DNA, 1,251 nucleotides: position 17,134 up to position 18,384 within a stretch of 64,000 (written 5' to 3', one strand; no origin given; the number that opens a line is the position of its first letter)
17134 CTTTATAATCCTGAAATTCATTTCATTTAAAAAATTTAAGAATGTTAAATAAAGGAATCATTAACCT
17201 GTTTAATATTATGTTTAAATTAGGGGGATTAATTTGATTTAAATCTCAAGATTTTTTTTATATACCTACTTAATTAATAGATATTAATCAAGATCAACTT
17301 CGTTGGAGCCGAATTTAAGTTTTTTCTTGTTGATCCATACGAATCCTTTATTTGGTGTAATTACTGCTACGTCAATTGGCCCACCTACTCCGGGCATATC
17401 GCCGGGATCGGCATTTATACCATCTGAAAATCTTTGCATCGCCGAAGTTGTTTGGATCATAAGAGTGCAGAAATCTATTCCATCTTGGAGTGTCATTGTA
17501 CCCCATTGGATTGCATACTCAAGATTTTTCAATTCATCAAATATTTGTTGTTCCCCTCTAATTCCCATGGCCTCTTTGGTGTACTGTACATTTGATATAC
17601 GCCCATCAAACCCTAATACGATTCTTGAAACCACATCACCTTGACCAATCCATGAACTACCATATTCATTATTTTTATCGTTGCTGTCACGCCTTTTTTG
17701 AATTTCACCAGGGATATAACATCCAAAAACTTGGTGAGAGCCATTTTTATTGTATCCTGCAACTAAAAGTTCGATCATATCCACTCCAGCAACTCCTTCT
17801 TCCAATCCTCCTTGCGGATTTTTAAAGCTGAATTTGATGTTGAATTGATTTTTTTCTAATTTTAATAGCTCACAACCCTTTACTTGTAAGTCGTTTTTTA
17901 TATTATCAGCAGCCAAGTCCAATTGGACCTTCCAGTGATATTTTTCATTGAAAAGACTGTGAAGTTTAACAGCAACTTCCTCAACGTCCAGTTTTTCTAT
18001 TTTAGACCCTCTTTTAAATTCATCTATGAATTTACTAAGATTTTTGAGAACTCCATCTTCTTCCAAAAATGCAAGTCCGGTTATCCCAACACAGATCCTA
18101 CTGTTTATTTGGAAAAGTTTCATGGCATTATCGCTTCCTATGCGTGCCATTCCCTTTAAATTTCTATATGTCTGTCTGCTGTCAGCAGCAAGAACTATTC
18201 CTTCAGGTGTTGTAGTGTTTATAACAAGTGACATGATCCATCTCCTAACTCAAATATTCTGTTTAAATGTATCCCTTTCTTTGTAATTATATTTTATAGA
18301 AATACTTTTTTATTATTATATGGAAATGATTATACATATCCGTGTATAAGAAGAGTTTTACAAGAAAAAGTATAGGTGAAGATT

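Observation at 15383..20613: Co-oriented base-excision-repair cluster with three unexplained genes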

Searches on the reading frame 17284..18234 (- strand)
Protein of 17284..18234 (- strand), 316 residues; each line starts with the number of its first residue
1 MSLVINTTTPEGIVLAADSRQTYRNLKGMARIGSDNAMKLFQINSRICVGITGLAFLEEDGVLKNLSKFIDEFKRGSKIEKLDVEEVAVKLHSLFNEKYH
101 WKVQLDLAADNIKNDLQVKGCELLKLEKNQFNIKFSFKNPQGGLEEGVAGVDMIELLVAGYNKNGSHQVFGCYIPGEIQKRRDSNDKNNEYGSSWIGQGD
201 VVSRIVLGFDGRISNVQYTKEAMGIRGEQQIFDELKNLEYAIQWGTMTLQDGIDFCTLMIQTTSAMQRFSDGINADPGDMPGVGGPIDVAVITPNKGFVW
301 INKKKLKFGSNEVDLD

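Call 3: search_protein_families(library=pfam, proteins=[window:17284-18234:-], max_evalue=0.1)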
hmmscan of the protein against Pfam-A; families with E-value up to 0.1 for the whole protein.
window:17284-18234:- (316 aa): 2 families
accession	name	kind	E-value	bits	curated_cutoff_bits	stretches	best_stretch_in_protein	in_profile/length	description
PF00227.31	Proteasome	-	7.3e-05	22.9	22.4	1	9-55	12-54/189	Proteasome subunit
PF02758.22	PYRIN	-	0.03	14.9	22.9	0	77-107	35-65/76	PAAD/DAPIN/Pyrin domain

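Call 4: search_protein_families(library=ncbifam, proteins=[window:17284-18234:-], max_evalue=0.1)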
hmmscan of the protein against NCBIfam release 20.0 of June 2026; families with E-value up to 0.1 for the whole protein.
window:17284-18234:- (316 aa): 2 families
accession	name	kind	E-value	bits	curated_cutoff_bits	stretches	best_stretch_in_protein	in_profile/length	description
TIGR03634.1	arc_protsome_B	equivalog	0.0012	18.5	224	1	8-55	8-50/185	archaeal proteasome endopeptidase complex subunit beta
TIGR01424.1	gluta_reduc_2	equivalog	0.026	13.1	606.05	1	7-98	128-220/446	glutathione-disulfide reductase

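Call 5: search_protein_families(library=padloc, proteins=[window:17284-18234:-], max_evalue=1)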
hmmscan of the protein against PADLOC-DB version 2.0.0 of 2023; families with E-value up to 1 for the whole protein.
window:17284-18234:- (316 aa): 0 families

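Call 6: search_protein_families(library=phrogs, proteins=[window:17284-18234:-], max_evalue=1)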
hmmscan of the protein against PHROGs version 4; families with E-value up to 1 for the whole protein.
window:17284-18234:- (316 aa): 3 families
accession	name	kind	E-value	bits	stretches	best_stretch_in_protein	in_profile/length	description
phrog_5990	-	unknown function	1.8e-09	38.3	2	279-305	387-413/427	-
phrog_26355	-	unknown function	0.14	13.1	1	100-122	31-53/62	-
phrog_26601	-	unknown function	0.25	12.2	0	224-238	2-16/34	-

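Call 8: find_homologous_proteins(query=window:17284-18234:-)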
Query window:17284-18234:- (316 aa): 1330 proteins with E <= 0.001 among 2551 candidates; the best 120 are listed.
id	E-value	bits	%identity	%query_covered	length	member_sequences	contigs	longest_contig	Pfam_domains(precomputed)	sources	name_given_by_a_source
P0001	3.0e-202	688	97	100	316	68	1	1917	-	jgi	jgi:20S proteasome alpha/beta subunit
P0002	5.9e-186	635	89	100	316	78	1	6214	-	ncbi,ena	-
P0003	1.0e-181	621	85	100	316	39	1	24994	-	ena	-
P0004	5.1e-181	619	86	100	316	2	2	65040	-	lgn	-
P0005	7.0e-181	618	86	100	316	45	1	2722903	PF00227.32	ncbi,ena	-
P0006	1.1e-179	614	86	100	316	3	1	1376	PF00227.32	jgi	jgi:20S proteasome alpha/beta subunit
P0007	2.5e-179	613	85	99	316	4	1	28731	-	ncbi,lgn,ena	-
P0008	5.6e-179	612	85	100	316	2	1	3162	-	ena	-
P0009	7.6e-176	602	83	100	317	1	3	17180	-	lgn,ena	-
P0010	1.0e-174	598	81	100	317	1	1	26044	-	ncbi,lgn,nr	ncbi:MAG: hypothetical protein PHY59_01940 [Methanobacterium sp.]|nr:hypothetical protein [Methanoba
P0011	4.6e-174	596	82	100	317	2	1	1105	-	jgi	jgi:hypothetical protein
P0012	1.1e-164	565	78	100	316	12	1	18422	PF00227.32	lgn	-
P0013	1.5e-162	558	77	100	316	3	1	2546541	PF00227.32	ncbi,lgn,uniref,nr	ncbi:hypothetical protein [Methanobacterium paludis]|uniref:20S proteasome A and B subunits n=1 Tax=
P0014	8.6e-162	555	77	100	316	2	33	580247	PF00227.32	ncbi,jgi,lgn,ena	jgi:20S proteasome alpha/beta subunit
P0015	2.4e-161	554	77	100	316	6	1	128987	PF00227.32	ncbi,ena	-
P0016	1.0e-160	552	75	100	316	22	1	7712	PF00227.32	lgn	-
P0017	1.1e-159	548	76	100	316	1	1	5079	PF00227.32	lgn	-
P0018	1.3e-147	509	70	100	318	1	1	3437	PF00227.32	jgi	-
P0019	1.4e-147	509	72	100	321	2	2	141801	PF00227.32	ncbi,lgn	-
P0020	1.8e-147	508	70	100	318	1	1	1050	PF00227.32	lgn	-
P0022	4.7e-147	507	70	100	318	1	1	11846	PF00227.32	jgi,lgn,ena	-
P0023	2.1e-146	505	71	100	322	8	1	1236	PF00227.32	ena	-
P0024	2.1e-146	505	70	100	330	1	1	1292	PF00227.32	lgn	-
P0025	3.5e-146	504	70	100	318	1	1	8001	PF00227.32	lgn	-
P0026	8.2e-146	503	69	100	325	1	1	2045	PF00227.32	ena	-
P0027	1.0e-145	503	70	100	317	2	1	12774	PF00227.32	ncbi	-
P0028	1.3e-145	502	69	100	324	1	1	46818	PF00227.32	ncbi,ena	-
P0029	2.3e-145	502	70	100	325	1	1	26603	-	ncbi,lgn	-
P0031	8.5e-145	500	69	100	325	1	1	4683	PF00227.32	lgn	-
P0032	8.5e-145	500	70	100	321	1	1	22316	PF00227.32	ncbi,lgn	-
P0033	9.1e-145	500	69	100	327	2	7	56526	PF00227.32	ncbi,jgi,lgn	jgi:hypothetical protein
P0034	1.1e-144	499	69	100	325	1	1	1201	PF00227.32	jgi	-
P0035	1.2e-144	499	69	100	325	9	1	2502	PF00227.32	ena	-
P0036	1.3e-144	499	69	100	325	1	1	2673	PF00227.32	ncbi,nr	ncbi:MAG: hypothetical protein J7K59_02990 [Candidatus Korarchaeota archaeon]|nr:hypothetical protei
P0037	1.6e-144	499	69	100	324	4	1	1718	PF00227.32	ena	-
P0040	3.0e-144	498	68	100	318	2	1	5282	PF00227.32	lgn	-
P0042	3.4e-144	498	69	100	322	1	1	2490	PF00227.32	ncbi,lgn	-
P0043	3.5e-144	498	69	100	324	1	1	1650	PF00227.32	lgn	-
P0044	6.1e-144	497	70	100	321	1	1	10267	PF00227.32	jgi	-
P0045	1.2e-143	496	69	100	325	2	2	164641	PF00227.32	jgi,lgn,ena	-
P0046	1.3e-143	496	70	100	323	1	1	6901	PF00227.32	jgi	-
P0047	1.6e-143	495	69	100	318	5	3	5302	PF00227.32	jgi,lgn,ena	-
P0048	1.8e-143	495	67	100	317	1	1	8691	PF00227.32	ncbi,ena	-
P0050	2.2e-143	495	69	100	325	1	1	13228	-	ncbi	-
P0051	2.2e-143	495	70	100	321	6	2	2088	PF00227.32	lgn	-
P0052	3.1e-143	495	68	100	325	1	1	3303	PF00227.32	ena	-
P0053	6.0e-143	494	66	100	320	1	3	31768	-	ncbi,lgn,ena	-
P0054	1.1e-142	493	69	100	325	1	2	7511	PF00227.32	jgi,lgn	-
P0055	1.1e-142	493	70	100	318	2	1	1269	PF00227.32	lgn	-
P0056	1.1e-142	493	69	100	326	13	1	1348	PF00227.32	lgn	-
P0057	1.7e-142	492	68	100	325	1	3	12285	PF00227.32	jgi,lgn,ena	-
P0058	1.9e-142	492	69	100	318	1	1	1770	PF00227.32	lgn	-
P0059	1.9e-142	492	70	100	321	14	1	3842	PF00227.32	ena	-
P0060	2.1e-142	492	68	100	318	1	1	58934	-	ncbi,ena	-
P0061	2.8e-142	491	68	100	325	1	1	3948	PF00227.32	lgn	-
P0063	3.0e-142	491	69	100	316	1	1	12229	PF00227.32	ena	-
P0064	3.3e-142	491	68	100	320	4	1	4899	PF00227.32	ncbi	ncbi:MAG: hypothetical protein ACXVNF_02930 [Neobacillus sp.]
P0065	3.3e-142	491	70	100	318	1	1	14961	PF00227.32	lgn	-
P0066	3.7e-142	491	68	100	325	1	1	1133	PF00227.32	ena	-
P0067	4.7e-142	491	69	100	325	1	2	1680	PF00227.32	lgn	-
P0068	5.0e-142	491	68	100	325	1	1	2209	PF00227.32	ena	-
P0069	5.7e-142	490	66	100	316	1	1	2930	PF00227.32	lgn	-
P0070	5.8e-142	490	67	100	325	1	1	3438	PF00227.32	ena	-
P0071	5.8e-142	490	67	100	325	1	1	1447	PF00227.32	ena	-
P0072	6.0e-142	490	70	100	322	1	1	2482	PF00227.32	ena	-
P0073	6.4e-142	490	67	100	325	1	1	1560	PF00227.32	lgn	-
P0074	6.4e-142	490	68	100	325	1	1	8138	PF00227.32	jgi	-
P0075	7.2e-142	490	68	100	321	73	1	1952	PF00227.32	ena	-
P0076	7.8e-142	490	67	100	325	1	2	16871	PF00227.32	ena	-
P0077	8.3e-142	490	66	100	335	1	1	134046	PF00227.32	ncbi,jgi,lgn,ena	ncbi:MAG: hypothetical protein WC650_03025 [Candidatus Doudnabacteria bacterium]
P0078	1.2e-141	489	67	100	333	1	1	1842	PF00227.32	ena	-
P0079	1.2e-141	489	68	100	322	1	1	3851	PF00227.32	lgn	-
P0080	1.3e-141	489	67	100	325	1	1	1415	PF00227.32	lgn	-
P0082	1.8e-141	489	68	100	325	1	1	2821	PF00227.32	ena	-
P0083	2.1e-141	489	67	100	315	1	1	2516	PF00227.32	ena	-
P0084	2.4e-141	488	67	100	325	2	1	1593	PF00227.32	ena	-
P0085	2.5e-141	488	69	100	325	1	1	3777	PF00227.32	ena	-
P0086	2.5e-141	488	67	100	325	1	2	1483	PF00227.32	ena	-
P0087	3.1e-141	488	69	100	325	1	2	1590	PF00227.32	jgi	-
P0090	3.6e-141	488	67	100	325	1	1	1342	PF00227.32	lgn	-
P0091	4.9e-141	487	68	100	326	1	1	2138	PF00227.32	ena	-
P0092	5.3e-141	487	67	100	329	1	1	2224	PF00227.32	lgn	-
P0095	1.1e-140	486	67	100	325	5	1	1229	PF00227.32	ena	-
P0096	1.2e-140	486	68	100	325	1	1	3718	PF00227.32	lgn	-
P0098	1.5e-140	486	67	100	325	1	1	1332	PF00227.32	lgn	-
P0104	2.1e-140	485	67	100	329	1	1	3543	PF00227.32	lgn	-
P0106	3.2e-140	485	68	100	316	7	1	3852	PF00227.32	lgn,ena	-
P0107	3.6e-140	484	66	100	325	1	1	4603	PF00227.32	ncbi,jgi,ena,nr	ncbi:MAG TPA: hypothetical protein VMW95_02320 [Desulfobacterales bacterium]|nr:hypothetical protein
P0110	4.9e-140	484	66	100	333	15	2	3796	PF00227.32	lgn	-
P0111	5.4e-140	484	67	100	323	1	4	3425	PF00227.32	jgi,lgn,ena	-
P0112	5.5e-140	484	68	100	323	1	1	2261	PF00227.32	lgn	-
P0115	7.2e-140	483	68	100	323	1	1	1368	PF00227.32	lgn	-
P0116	7.3e-140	483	65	100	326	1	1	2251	PF00227.32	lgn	-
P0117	7.3e-140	483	67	100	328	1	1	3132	PF00227.32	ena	-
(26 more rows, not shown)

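Call 12: search_solved_structures(query=window:17284-18234:-, max_evalue=10, show_alignments=2)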
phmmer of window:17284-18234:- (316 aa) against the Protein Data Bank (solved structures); distinct sequences matched with E-value up to 10: 6.
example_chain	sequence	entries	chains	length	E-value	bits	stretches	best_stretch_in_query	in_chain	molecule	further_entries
1pma_B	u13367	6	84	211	0.034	16.4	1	5-107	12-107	PROTEASOME | Proteasome subunit beta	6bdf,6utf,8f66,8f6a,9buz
3c91_H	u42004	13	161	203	0.036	16.3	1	5-107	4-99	Proteasome subunit beta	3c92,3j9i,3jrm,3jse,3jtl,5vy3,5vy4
1ya7_H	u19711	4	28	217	0.038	16.2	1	5-107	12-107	Proteasome beta subunit | Proteasome subunit beta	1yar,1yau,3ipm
5xn9_A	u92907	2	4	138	0.29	13.3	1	91-179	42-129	SAHS1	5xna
3ic9_A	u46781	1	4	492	0.34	13.1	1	12-107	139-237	dihydrolipoamide dehydrogenase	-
7fh0_A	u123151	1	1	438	0.82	11.9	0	164-218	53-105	Spike protein S1,Spike protein S1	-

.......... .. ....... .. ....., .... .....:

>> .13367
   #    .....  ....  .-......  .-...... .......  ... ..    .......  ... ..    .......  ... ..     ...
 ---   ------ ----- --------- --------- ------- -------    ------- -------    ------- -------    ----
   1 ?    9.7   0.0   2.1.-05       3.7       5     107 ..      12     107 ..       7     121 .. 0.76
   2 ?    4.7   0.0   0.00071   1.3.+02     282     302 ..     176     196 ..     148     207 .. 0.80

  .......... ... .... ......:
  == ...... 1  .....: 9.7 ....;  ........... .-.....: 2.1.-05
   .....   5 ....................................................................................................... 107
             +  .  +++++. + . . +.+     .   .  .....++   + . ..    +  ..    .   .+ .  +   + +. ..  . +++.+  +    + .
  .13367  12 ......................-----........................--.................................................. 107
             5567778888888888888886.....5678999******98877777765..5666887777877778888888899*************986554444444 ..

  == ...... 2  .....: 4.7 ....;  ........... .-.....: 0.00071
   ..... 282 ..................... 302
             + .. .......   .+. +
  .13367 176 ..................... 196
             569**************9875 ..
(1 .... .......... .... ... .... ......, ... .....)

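Call 16: find_related_loci(query=A1, collection=genome_contigs, flank=10000)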
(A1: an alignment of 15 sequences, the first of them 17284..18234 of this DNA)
Query A1 (316 aa) in genome_contigs; peptide patterns used: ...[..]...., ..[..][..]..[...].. (x = any residue, [..] = any of these).
259 stretches matched a pattern; 135 encode a relative of the query (tblastn E <= 1e-3); the best 80 are kept; 80 distinct loci.
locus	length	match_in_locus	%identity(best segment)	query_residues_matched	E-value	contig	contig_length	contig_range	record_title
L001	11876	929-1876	97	1-316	0e+0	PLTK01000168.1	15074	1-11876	MAG: Methanobacterium sp. isolate bog_71 73.20120700_S1D.206_contig_182760, whole genome shotgun sequence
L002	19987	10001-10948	97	1-316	0e+0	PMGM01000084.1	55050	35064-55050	MAG: Methanobacterium sp. isolate bog_57 73.20120600_S2D.40_contig_2914, whole genome shotgun sequence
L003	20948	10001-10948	96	1-316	0e+0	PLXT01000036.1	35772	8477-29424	MAG: Methanobacterium sp. isolate palsa_68 73.20120700_P3D.344_contig_134126, whole genome shotgun sequence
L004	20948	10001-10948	96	1-316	0e+0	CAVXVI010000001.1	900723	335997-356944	MAG: uncultured Methanobacteriaceae archaeon isolate MFD06435.bin.2.182 genome assembly, contig: contig_21278, whole gen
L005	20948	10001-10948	95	1-316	0e+0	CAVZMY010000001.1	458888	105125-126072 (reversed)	MAG: uncultured Methanobacteriaceae archaeon isolate MFD06435.bin.4.368 genome assembly, contig: contig_17567, whole gen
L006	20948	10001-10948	95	1-316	0e+0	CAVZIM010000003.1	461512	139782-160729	MAG: uncultured Methanobacteriaceae archaeon isolate MFD01716.bin.1.165 genome assembly, contig: contig_45683, whole gen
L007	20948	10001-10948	95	1-316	0e+0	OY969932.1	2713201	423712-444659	MAG: uncultured Methanobacteriaceae archaeon isolate MFD09286.bin.c.5 genome assembly, chromosome: 1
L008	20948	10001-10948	89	1-316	0e+0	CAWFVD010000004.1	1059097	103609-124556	MAG: uncultured Methanobacteriaceae archaeon isolate MFD05377.bin.2.136 genome assembly, contig: contig_64436, whole gen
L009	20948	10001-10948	89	1-316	0e+0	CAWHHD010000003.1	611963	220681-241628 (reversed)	MAG: uncultured Methanobacteriaceae archaeon isolate MFD02134.bin.1.155 genome assembly, contig: contig_48232, whole gen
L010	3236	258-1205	89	1-316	0e+0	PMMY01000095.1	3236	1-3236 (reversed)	MAG: Methanobacterium sp. isolate fen_5 73.20100900_E2S.9_contig_10685, whole genome shotgun sequence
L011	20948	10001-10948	88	1-316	0e+0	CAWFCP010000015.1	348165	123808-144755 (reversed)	MAG: uncultured Methanobacteriaceae archaeon isolate MFD04716.bin.1.246 genome assembly, contig: contig_77457, whole gen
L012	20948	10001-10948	89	1-316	0e+0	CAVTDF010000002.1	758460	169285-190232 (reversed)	MAG: uncultured Methanobacteriaceae archaeon isolate MFD01188.bin.1.48 genome assembly, contig: contig_15222, whole geno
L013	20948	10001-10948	87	1-316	0e+0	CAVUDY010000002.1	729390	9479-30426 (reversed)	MAG: uncultured Methanobacteriaceae archaeon isolate MFD02809.bin.1.192 genome assembly, contig: contig_179156, whole ge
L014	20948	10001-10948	88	1-316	0e+0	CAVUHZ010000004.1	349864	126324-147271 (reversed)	MAG: uncultured Methanobacteriaceae archaeon isolate MFD04716.bin.1.234 genome assembly, contig: contig_30816, whole gen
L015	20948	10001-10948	86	1-316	0e+0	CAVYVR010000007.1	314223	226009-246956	MAG: uncultured Methanobacteriaceae archaeon isolate MFD01476.bin.2.82 genome assembly, contig: contig_60126, whole geno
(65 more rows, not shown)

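Call 27: search_solved_structures(query=A1, max_evalue=1, show_alignments=1)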
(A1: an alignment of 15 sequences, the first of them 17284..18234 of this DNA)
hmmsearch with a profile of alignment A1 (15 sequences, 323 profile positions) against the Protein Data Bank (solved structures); distinct sequences matched with E-value up to 1: 3.
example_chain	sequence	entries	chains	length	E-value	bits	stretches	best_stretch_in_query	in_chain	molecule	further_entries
1ya7_H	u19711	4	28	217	0.0012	21.1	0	7-97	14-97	Proteasome beta subunit | Proteasome subunit beta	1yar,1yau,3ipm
1pma_B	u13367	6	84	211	0.0013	21.1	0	7-97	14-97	PROTEASOME | Proteasome subunit beta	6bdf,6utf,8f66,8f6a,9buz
3c91_H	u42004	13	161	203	0.0013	21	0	7-97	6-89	Proteasome subunit beta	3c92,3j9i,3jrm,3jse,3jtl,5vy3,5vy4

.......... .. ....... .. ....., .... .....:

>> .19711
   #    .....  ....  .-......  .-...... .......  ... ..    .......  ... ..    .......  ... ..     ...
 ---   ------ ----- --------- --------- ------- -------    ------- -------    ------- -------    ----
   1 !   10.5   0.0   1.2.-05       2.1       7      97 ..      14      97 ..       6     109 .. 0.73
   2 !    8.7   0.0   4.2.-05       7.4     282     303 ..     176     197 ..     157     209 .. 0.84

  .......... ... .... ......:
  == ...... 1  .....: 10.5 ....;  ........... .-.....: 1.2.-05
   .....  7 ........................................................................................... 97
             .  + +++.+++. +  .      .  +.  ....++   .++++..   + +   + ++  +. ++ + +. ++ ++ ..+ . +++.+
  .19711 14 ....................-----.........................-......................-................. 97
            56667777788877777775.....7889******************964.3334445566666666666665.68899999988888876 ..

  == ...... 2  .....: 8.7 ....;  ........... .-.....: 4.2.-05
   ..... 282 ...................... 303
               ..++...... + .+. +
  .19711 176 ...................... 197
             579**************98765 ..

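Call 42: find_related_loci(query=A1, collection=viral_contigs, flank=8000)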
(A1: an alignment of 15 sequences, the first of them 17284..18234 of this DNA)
Query A1 (316 aa) in viral_contigs; peptide patterns used: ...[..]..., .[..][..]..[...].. (x = any residue, [..] = any of these).
38 stretches matched a pattern, but none encodes a relative of the query by tblastn (E <= 1e-3).

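Call 49: list_cluster_members(proteins=[P0027, P0028, P0029, P0032, P0033, P0042, P0048, P0050, P0053, P0060])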
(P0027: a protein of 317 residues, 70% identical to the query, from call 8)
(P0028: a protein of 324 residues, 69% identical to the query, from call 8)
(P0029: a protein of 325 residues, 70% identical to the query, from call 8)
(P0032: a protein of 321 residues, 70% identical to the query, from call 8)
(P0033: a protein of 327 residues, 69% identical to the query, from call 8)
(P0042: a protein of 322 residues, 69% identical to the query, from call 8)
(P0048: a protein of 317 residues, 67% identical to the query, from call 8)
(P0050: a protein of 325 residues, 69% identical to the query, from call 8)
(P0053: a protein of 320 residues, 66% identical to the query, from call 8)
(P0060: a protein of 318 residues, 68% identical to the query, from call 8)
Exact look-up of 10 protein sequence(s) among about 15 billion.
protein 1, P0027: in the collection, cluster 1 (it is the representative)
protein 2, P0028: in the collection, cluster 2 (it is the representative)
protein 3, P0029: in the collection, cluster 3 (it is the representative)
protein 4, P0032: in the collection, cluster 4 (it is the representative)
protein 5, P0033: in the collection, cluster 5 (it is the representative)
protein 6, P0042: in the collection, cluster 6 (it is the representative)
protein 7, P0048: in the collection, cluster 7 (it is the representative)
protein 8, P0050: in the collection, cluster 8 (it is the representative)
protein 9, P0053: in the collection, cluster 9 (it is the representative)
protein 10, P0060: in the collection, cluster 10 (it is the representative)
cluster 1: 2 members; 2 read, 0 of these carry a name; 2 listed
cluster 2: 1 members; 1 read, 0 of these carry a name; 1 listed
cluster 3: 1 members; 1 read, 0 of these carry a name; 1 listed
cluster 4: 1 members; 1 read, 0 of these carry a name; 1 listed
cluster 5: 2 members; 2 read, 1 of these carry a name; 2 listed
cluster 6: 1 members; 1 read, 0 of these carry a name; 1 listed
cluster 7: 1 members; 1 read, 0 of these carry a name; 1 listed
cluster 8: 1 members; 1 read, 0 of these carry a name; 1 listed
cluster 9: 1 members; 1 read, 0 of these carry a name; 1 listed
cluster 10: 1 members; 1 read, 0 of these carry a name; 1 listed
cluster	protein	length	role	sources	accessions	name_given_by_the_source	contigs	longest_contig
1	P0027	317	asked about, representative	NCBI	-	-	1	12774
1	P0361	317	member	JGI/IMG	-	-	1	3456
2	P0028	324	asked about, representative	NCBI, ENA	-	-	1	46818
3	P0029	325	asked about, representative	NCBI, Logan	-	-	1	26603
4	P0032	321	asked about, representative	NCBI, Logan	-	-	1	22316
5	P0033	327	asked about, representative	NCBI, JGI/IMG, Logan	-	hypothetical protein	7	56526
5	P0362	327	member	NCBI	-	-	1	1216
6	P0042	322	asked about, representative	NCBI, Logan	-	-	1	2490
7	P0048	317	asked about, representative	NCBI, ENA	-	-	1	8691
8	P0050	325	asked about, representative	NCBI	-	-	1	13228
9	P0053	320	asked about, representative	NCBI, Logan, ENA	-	-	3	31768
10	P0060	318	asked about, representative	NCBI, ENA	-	-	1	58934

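Call 69: search_protein_families(library=pfam, alignment_id=A5, max_evalue=0.001)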
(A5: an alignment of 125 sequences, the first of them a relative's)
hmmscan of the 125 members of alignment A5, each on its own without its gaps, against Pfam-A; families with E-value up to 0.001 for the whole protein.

A. member 1, L029:8607-9353:+ (249 aa): 0 families

B. families by the number of members that match (of 125 scanned): 203 families (the first 25 are shown)
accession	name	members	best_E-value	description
PF01726.22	LexA_DNA_bind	8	5e-16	LexA DNA binding domain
PF13424.12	TPR_12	6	2.6e-64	Tetratricopeptide repeat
PF00515.34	TPR_1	6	4e-51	Tetratricopeptide repeat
PF13374.12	TPR_10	6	3.5e-43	Tetratricopeptide repeat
PF07719.23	TPR_2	6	3.3e-41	Tetratricopeptide repeat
PF13181.12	TPR_8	6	1.1e-40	Tetratricopeptide repeat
PF13176.12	TPR_7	6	7.7e-34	Tetratricopeptide repeat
PF13428.12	TPR_14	6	1.4e-16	Tetratricopeptide repeat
PF13414.12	TPR_11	6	2.9e-16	TPR repeat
PF17874.7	TPR_MalT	6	1e-15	MalT-like TPR region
PF13174.12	TPR_6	6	3.9e-15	Tetratricopeptide repeat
PF24885.1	TPR_NPHP3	6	3.2e-14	Nephrocystin-3 TPR domain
PF13432.12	TPR_16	6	1.5e-12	Tetratricopeptide repeat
PF14938.12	SNAP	6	6.6e-12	Soluble NSF attachment protein, SNAP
PF13431.12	TPR_17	6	1.5e-10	Tetratricopeptide repeat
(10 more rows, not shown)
